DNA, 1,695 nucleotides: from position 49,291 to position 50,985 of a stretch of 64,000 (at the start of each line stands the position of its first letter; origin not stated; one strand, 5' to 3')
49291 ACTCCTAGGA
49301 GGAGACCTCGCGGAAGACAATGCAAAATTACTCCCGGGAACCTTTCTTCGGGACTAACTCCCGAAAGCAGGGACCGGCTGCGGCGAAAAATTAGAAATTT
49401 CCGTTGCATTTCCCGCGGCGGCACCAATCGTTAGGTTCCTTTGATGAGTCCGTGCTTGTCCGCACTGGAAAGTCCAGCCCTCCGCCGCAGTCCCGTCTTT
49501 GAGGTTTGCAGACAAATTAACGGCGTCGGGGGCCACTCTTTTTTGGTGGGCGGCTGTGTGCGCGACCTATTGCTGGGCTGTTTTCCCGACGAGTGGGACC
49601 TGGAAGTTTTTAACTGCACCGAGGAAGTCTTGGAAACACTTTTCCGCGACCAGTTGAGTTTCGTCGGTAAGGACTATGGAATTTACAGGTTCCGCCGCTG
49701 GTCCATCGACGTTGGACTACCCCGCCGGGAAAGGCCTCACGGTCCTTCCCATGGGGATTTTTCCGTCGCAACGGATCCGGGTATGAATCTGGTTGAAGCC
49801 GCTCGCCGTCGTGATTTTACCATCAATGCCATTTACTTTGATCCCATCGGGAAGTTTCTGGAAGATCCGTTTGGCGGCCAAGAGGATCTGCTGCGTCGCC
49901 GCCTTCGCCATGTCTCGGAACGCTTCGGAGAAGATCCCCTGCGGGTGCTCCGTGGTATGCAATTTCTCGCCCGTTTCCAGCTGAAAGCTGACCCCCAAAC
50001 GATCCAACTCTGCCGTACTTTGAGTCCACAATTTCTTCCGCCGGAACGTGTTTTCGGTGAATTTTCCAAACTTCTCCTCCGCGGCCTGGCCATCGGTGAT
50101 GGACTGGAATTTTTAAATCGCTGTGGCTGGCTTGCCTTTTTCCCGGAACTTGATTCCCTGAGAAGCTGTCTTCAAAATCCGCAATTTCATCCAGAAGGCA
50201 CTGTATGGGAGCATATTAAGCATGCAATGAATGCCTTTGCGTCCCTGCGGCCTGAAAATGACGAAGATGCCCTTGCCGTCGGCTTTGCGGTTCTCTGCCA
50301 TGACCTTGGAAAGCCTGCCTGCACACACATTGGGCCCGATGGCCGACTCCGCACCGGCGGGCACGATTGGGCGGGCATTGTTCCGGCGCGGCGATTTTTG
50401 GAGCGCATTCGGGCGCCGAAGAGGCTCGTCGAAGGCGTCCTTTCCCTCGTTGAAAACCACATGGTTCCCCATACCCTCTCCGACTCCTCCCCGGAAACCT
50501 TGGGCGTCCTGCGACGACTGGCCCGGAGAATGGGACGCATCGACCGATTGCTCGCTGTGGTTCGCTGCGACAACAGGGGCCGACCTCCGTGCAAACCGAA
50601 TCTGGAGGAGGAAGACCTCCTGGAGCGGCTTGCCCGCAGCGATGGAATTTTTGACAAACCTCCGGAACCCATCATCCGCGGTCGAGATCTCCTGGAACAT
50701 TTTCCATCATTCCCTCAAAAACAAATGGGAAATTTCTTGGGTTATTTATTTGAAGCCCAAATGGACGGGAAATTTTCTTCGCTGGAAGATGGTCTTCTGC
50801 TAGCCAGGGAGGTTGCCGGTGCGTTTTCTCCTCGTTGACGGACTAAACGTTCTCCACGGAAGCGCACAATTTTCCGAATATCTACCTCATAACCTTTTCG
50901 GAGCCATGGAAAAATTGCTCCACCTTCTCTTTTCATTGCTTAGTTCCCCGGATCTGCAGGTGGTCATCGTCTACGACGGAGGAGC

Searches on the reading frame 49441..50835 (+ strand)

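Call 3: search_protein_families(library=pfam, proteins=[window:49441-50835:+], max_evalue=0.01)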
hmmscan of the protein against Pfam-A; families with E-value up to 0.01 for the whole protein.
window:49441-50835:+ (465 aa): 3 families
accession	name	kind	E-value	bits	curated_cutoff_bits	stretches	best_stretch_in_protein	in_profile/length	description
PF01743.26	PolyA_pol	-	5.1e-16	59.6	23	1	34-156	2-126/126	Poly A polymerase head domain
PF01966.28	HD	-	0.00012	22.7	22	1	255-370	1-113/116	HD domain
PF12627.12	PolyA_pol_RNAbd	-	0.00072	19.7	22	1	184-238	5-61/64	Probable RNA and SrmB- binding site of polymerase A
